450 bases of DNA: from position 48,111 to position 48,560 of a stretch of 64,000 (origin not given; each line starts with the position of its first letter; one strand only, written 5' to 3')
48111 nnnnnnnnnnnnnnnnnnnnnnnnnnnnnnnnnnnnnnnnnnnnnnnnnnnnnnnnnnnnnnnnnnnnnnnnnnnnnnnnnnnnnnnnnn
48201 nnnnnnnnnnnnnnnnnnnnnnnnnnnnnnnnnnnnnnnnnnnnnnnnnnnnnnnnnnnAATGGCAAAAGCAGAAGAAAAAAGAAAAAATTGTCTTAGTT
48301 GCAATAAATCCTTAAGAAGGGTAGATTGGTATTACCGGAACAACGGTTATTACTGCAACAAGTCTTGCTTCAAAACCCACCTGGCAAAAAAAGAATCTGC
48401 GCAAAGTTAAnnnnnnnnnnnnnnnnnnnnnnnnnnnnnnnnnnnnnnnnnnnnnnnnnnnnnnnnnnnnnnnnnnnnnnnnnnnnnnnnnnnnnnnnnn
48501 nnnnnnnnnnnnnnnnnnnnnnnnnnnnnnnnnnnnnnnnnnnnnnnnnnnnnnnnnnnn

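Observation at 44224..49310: c-di-GMP-flavoured neighbourhood: HD-GYP, PilZ, zinc ribbon, PilZ, DUF4416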

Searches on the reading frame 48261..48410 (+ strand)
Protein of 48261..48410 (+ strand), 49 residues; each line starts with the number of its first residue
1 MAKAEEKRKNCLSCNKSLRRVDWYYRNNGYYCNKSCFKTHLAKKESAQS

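Call 4: search_protein_families(library=pfam, proteins=[window:48261-48410:+], max_evalue=0.1)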
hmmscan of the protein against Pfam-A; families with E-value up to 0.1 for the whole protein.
window:48261-48410:+ (49 aa): 3 families
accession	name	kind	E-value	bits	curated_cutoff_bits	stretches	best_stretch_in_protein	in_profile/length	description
PF18716.7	VATC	-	0.0032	17.7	26.6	1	9-46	4-41/43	Vms1-associating treble clef domain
PF00412.28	LIM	-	0.018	15.7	22.9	1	10-37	28-54/58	LIM domain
PF01721.23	Bacteriocin_II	-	0.021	15.3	24.5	0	28-35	4-11/34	Class II bacteriocin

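Call 7: find_homologous_proteins(query=window:48261-48407:+, max_evalue=0.01)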
Query seq(49 aa) (49 aa): 9 proteins with E <= 0.01 among 9 candidates.
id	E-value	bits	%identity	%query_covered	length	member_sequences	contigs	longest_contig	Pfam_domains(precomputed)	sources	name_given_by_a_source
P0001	5.2e-21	90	82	100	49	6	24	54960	-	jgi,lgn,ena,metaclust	metaclust:\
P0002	2.0e-20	88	80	100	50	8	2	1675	-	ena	-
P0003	2.3e-20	88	85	98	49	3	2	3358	-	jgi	-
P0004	2.2e-19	85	87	94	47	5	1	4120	-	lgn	-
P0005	4.6e-19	84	83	94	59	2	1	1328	-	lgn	-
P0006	9.9e-19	83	76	100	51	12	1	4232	-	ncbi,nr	ncbi:MAG: hypothetical protein GF375_06155 [Candidatus Omnitrophica bacterium]|nr:hypothetical prote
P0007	1.2e-17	80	89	78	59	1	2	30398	-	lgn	-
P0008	1.8e-17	79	76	94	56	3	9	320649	-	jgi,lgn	jgi:hypothetical protein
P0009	5.2e-16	75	73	92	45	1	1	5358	-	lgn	-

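Call 9: find_encoding_contigs(protein=P0008, flank=6000, max_places=4)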
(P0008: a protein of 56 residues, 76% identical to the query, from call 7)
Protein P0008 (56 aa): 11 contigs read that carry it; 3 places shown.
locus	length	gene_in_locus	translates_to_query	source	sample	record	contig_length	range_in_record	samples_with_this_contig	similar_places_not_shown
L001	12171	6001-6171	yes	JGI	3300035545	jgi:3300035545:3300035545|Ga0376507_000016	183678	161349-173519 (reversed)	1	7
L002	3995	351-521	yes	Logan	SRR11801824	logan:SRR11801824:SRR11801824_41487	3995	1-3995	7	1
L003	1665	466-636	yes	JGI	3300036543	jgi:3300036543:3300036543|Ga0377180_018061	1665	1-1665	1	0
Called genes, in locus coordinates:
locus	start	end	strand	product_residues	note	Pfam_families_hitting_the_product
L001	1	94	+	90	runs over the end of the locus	PF00708:Acylphosphatase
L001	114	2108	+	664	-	PF22745:Nlig-Ia, PF01653:DNA_ligase_aden, PF03120:OB_DNA_ligase, PF14520:HHH_5 (faint), PF12826:HHH_2, PF00533:BRCT, PF12738:PTCB-BRCT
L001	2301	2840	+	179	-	PF05036:SPOR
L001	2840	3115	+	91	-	-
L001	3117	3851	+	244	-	PF06347:SH3_4 (faint), PF08239:SH3_3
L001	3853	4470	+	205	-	PF02163:Peptidase_M50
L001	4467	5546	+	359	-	PF13685:Fe-ADH_2 (weak), PF01761:DHQ_synthase, PF24621:DHQS_C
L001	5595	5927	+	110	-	PF07238:PilZ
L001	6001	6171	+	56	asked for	-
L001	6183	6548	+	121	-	PF07238:PilZ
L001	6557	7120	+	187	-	PF14385:DUF4416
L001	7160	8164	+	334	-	PF10503:Esterase_PHB, PF20434:BD-FAE (faint), PF02230:Abhydrolase_2 (weak), PF00326:Peptidase_S9 (faint)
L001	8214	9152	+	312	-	PF13353:Fer4_12, PF04055:Radical_SAM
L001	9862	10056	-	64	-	-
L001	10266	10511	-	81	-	-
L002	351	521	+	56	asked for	-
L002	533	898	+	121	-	PF07238:PilZ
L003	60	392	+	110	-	PF07238:PilZ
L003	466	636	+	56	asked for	-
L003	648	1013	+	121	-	PF07238:PilZ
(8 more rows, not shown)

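Call 14: search_protein_representatives(alignment_id=A1)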
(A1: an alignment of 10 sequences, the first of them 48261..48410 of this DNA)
Query: 10 sequences, 49 profile positions. Proteins with E-value up to 0.001 (for the whole library): 157; up to 1e-10: 3; up to 1e-30: 0. The best 150 are listed.
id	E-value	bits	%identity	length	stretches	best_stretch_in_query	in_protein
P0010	1.6e-16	76.1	-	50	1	1-47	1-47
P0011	4.0e-12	62.0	-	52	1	1-47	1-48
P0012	2.4e-11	59.5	-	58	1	6-46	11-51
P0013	4.7e-10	55.3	-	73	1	3-49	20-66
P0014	6.6e-10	54.9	-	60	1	7-47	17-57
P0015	1.1e-09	54.1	-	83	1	6-43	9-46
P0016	1.2e-09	54.0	-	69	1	6-45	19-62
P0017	1.3e-09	53.9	-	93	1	9-47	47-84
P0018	1.4e-09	53.9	-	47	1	4-48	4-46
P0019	3.9e-09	52.4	-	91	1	5-48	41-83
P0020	6.1e-09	51.8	-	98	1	7-48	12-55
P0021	6.3e-09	51.7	-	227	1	6-47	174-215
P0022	8.5e-09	51.3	-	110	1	5-46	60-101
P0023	8.8e-09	51.3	-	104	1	9-47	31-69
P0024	1.1e-08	51.0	-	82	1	5-46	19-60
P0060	6.5e-07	45.3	-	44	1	1-42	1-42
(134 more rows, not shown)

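Call 21: search_solved_structures(query=A3, max_evalue=10, show_alignments=3)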
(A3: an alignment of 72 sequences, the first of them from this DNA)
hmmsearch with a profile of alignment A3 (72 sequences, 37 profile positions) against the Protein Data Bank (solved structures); distinct sequences matched with E-value up to 10: 27.
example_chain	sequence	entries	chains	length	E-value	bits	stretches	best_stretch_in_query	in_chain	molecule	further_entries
2i13_A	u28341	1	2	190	1.5e-10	43.8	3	1-17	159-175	Aart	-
1mey_C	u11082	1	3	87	1.6e-05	27.7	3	1-17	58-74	CONSENSUS ZINC FINGER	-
5wjq_D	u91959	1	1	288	0.0011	21.8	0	1-13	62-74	Zinc finger protein 568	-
5v3m_C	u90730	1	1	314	0.0025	20.7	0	1-13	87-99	Zinc finger protein 568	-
1x6e_A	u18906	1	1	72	0.009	18.9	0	1-16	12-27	Zinc finger protein 24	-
5v3j_E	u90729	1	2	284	0.019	17.9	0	1-13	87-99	Zinc finger protein 568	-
1jjd_A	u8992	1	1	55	0.035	17.1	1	21-33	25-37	METALLOTHIONEIN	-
2das_A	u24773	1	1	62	0.035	17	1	5-31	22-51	Zinc finger MYM-type protein 5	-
2kmk_A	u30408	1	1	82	0.052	16.5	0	1-13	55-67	Zinc finger protein Gfi-1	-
2yt9_A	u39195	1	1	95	0.13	15.3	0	1-18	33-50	zinc finger-containing protein 1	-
1x64_A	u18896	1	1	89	0.23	14.4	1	6-28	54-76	Alpha-actinin-2 associated LIM protein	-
2n25_A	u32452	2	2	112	0.29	14.1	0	2-13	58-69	Zinc finger and BTB domain-containing protein 17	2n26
7sek_A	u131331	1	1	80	0.5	13.4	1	23-34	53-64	COBW domain-containing protein 1,Methionine aminopeptidase 1 fusion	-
2el5_A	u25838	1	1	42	0.58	13.2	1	2-17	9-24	Zinc finger protein 268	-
2cu8_A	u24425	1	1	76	0.59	13.1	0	5-34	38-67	Cysteine-rich protein 2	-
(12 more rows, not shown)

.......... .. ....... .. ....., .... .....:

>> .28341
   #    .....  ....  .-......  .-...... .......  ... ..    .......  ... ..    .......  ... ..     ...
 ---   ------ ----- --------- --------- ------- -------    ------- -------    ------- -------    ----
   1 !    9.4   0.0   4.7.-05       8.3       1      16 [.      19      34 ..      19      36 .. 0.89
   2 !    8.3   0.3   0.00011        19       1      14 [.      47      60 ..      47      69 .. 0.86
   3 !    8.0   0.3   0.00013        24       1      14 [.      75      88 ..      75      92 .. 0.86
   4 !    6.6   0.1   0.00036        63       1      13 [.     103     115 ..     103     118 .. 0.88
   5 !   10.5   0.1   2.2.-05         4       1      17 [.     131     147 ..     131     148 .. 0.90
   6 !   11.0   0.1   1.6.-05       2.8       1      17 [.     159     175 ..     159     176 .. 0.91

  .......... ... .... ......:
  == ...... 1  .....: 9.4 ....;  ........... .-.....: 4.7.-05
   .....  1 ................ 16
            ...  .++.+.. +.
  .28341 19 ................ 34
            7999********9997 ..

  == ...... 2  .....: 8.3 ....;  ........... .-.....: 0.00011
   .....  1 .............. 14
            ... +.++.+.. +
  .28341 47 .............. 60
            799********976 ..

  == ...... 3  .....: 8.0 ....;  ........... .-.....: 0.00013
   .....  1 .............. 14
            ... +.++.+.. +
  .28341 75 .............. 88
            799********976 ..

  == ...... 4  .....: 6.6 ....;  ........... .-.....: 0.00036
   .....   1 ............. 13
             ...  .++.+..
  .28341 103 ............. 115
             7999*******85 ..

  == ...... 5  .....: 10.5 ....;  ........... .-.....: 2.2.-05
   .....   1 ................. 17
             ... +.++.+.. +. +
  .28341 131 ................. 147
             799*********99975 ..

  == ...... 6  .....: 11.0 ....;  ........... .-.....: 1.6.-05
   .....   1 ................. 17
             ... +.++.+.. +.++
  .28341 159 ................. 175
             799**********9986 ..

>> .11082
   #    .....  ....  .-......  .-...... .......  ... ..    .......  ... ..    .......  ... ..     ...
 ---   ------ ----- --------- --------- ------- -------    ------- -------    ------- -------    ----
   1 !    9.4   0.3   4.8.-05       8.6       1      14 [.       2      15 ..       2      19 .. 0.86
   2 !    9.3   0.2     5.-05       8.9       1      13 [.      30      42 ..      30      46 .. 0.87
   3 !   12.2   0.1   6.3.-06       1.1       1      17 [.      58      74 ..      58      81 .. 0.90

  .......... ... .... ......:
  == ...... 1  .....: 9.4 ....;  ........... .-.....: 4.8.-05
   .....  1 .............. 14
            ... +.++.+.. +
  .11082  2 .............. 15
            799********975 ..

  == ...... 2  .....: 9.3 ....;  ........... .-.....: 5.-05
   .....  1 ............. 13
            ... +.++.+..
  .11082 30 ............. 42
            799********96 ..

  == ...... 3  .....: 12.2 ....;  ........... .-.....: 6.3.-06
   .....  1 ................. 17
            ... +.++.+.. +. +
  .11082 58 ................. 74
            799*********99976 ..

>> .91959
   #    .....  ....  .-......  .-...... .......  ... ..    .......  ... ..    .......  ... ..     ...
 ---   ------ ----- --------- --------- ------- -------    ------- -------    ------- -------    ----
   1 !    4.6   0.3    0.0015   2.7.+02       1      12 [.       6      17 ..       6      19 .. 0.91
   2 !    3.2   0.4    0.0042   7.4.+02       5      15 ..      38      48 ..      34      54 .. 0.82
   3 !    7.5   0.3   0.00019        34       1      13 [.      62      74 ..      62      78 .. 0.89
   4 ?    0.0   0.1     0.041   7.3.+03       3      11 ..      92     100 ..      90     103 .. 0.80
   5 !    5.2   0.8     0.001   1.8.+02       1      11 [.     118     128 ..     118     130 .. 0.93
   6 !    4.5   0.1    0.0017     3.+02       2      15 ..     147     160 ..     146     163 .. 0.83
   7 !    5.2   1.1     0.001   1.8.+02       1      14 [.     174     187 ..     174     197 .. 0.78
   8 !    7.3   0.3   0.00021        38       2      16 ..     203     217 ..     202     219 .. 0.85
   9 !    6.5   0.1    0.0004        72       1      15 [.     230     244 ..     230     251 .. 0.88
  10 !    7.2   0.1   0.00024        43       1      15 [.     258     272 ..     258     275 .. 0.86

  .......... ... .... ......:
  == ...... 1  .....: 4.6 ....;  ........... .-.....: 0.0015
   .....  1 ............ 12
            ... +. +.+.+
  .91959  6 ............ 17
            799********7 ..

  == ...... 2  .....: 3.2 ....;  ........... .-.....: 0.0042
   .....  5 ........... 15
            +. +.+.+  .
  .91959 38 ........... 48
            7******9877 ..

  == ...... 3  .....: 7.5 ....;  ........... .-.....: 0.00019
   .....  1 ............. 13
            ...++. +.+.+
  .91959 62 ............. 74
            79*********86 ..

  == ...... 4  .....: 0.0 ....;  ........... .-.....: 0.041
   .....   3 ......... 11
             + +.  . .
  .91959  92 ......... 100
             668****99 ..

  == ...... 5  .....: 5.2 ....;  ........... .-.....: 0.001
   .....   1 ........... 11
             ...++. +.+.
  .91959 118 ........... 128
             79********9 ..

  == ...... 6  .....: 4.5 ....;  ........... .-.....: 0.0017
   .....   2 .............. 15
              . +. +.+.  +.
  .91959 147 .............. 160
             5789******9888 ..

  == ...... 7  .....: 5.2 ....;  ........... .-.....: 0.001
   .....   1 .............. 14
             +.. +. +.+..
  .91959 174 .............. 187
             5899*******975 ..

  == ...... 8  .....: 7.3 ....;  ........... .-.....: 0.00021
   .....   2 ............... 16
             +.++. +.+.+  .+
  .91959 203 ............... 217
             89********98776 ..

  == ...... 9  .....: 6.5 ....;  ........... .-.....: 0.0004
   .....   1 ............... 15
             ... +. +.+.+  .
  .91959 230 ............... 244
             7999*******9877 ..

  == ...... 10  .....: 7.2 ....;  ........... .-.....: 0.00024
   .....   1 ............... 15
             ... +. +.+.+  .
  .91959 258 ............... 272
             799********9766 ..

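Call 23: find_related_loci(query=A4, collection=genome_contigs, flank=4000)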
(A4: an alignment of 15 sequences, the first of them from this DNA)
Query A4 (49 aa) in genome_contigs; peptide patterns used: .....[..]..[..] (x = any residue, [..] = any of these).
155 stretches matched a pattern; 113 encode a relative of the query (tblastn E <= 1e-3); the best 80 are kept; 80 distinct loci.
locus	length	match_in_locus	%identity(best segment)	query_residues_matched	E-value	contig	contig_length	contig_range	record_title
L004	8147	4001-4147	94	1-49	4e-27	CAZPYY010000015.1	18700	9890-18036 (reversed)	MAG TPA_asm: uncultured Planctomycetia bacterium isolate binchicken_co330_156 genome assembly, contig: NODE_2932_length_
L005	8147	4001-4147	92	1-49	2e-26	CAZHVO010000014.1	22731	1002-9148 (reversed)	MAG TPA_asm: uncultured Planctomycetia bacterium isolate SRP178699_co2_518 genome assembly, contig: NODE_1456_length_227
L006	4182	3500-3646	92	1-49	2e-26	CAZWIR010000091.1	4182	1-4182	MAG TPA_asm: uncultured Planctomycetia bacterium isolate binchicken_co9_194 genome assembly, contig: NODE_11535_length_4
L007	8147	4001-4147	88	1-49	6e-26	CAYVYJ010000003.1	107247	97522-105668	MAG TPA_asm: uncultured Planctomycetia bacterium isolate SRP167671_co1_67 genome assembly, contig: NODE_143_length_10724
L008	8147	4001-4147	84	1-49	2e-24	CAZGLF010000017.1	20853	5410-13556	MAG TPA_asm: uncultured Planctomycetia bacterium isolate SRP141376_co2_388 genome assembly, contig: NODE_5303_length_208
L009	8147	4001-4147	84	1-49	2e-24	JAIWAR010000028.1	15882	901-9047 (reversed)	MAG: Methanosarcinales archaeon isolate SFP3_US_05_3 NODE_933_length_15882_cov_4.839099, whole genome shotgun sequence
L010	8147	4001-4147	82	1-49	2e-24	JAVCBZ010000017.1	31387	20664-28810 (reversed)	MAG: Candidatus Susulua stagnicola isolate MAG_3300035698_1005 Ga0374944_004530, whole genome shotgun sequence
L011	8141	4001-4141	83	1-47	1e-22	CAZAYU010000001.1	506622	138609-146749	MAG TPA_asm: uncultured Planctomycetia bacterium isolate binchicken_co49_31 genome assembly, contig: NODE_1_length_50662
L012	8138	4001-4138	85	1-46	1e-22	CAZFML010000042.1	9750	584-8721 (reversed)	MAG TPA_asm: uncultured Planctomycetia bacterium isolate SRP077602_co2_410 genome assembly, contig: NODE_10506_length_97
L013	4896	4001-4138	78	3-48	3e-22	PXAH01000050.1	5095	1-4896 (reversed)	MAG: Candidatus Omnitrophota bacterium isolate T3Sed10_202R1 T3-Sed10-C47077, whole genome shotgun sequence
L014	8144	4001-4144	77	1-48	3e-22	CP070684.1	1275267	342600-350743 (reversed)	MAG: Candidatus Omnitrophota bacterium isolate bin66 chromosome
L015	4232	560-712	76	1-49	5e-22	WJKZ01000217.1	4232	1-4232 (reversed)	MAG: Candidatus Omnitrophota bacterium isolate RBin_191 k141_3780603, whole genome shotgun sequence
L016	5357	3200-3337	78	1-46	8e-22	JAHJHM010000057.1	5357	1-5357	MAG: Candidatus Omnitrophota bacterium isolate Modern_marine_planktonic.mb.3 Modern_marine_plank.mb.3_k141_195798, whole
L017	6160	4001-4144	75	1-48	2e-21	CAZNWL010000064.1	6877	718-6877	MAG TPA_asm: uncultured Planctomycetia bacterium isolate SRP098346_co1_239 genome assembly, contig: NODE_15546_length_68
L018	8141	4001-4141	77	1-47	2e-21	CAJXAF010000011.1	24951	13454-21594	TPA_asm: uncultured bacterium isolate ERR599062_bin.151_MetaBAT_v2.12.1_MAG genome assembly, contig: NODE_1562_length_24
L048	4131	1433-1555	56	6-46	3e-11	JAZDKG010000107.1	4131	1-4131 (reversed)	MAG: Planctomycetota bacterium isolate MEGAHIT-group-0.522 k141_5640832, whole genome shotgun sequence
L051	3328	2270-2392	54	6-46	4e-11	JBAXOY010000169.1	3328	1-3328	MAG: Chlamydiota bacterium isolate ELA517 MAG517_169, whole genome shotgun sequence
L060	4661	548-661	55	1-38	2e-10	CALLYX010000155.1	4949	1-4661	MAG TPA_asm: uncultured bacterium isolate ERR2113683_bin.0_CONCOCT_v1.1_MAG genome assembly, contig: ERZ1026792.5697, wh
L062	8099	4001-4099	61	6-38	3e-10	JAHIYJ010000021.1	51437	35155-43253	MAG: Candidatus Omnitrophota bacterium isolate Modern_marine.mb.11 Modern_marine.mb.11_k141_370438, whole genome shotgun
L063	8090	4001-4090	57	11-40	3e-10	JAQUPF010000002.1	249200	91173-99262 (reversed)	MAG: bacterium isolate STD1_218 NODE_83_length_249200_cov_6.331260_Sandtown_D1, whole genome shotgun sequence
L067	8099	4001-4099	61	6-38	1e-9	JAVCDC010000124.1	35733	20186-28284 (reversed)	MAG: Candidatus Tritonobacter lacicola isolate MAG_3300035698_867 Ga0374944_519733, whole genome shotgun sequence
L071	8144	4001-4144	48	1-46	2e-9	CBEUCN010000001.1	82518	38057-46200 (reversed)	MAG TPA_asm: uncultured bacterium isolate SRR24791474_binner13_Refined_21 genome assembly, contig: ERZ25515408.66, whole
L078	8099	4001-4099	58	6-38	4e-9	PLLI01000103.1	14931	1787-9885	MAG: Candidatus Omnitrophota bacterium isolate fen_1322 73.20120800_E3X.45_contig_9989, whole genome shotgun sequence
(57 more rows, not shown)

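Call 31: find_homologous_proteins(query=A3, max_evalue=0.001)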
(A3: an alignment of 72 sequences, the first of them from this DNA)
Query A3 (72 sequences) (49 aa, profile of the alignment): 29 proteins with E <= 0.001 among 50 candidates.
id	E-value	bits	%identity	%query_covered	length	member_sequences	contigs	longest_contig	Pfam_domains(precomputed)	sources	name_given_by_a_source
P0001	7.5e-15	72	82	100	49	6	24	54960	-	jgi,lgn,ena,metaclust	metaclust:\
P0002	8.0e-15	72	80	100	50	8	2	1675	-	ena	-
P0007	1.7e-14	71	89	78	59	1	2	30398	-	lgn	-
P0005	2.8e-14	70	83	94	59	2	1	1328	-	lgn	-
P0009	3.4e-14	70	73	92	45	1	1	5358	-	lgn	-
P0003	4.9e-14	69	85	98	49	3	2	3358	-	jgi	-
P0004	5.9e-14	69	87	94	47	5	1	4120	-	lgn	-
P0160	1.3e-13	68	75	90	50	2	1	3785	-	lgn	-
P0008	1.9e-13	68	76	94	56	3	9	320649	-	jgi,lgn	jgi:hypothetical protein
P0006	2.1e-13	67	76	100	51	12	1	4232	-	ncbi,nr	ncbi:MAG: hypothetical protein GF375_06155 [Candidatus Omnitrophica bacterium]|nr:hypothetical prote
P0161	2.5e-13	67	79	98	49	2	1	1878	-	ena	-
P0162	5.9e-12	63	47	88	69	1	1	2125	-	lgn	-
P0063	1.9e-11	61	41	84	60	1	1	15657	-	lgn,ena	-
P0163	2.3e-11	61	57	86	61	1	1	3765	-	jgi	-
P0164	4.3e-11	60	39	94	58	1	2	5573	-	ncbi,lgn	-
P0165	8.7e-11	59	43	96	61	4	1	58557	-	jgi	-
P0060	3.5e-9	54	42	78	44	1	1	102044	-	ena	-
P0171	1.4e-6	46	34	65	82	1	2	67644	-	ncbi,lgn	-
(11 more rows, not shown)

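Call 34: search_protein_families(library=ncbifam, proteins=[window:48261-48410:+], max_evalue=0.01)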
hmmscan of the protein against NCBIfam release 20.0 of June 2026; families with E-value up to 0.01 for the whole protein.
window:48261-48410:+ (49 aa): 0 families

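Call 37: predict_structure(alignment_id=A5)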
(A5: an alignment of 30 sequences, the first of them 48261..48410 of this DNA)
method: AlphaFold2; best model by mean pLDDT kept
length: 49 residues; sequences in the alignment: 30
mean_pLDDT: 82.8   pTM: 0.52
mean pLDDT of the five models: 82.8, 82.1, 81.5, 81.1, 78.7
residues with pLDDT >= 90: 14; 70-90: 27; 50-70: 8; < 50: 0
segments of 3 or more residues with pLDDT < 50: none
pLDDT, mean of each block of 10 residues (from residue 1): 65 87 87 92 83
secondary structure, 60 per line:
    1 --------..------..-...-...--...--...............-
elements in order: E24-26 E29-31 H34-48

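Call 41: search_protein_families(library=pfam, alignment_id=A6, max_evalue=0.001)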
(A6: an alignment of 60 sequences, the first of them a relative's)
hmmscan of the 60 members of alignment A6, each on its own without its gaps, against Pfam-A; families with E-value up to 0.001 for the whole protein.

A. member 1, L001:6183-6548:+ (121 aa): 1 family
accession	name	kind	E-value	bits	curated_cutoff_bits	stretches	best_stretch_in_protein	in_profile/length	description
PF07238.19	PilZ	-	1.4e-11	45.1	22.5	1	3-115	1-101/102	PilZ domain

B. families by the number of members that match (of 60 scanned): 3 families
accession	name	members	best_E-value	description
PF07238.19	PilZ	60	2.2e-13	PilZ domain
PF04355.18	BamE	1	9.8e-05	Outer membrane protein assembly factor BamE domain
PF22947.2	ULD_3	1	0.00035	Leucine--tRNA ligase, ubiquitin-like domain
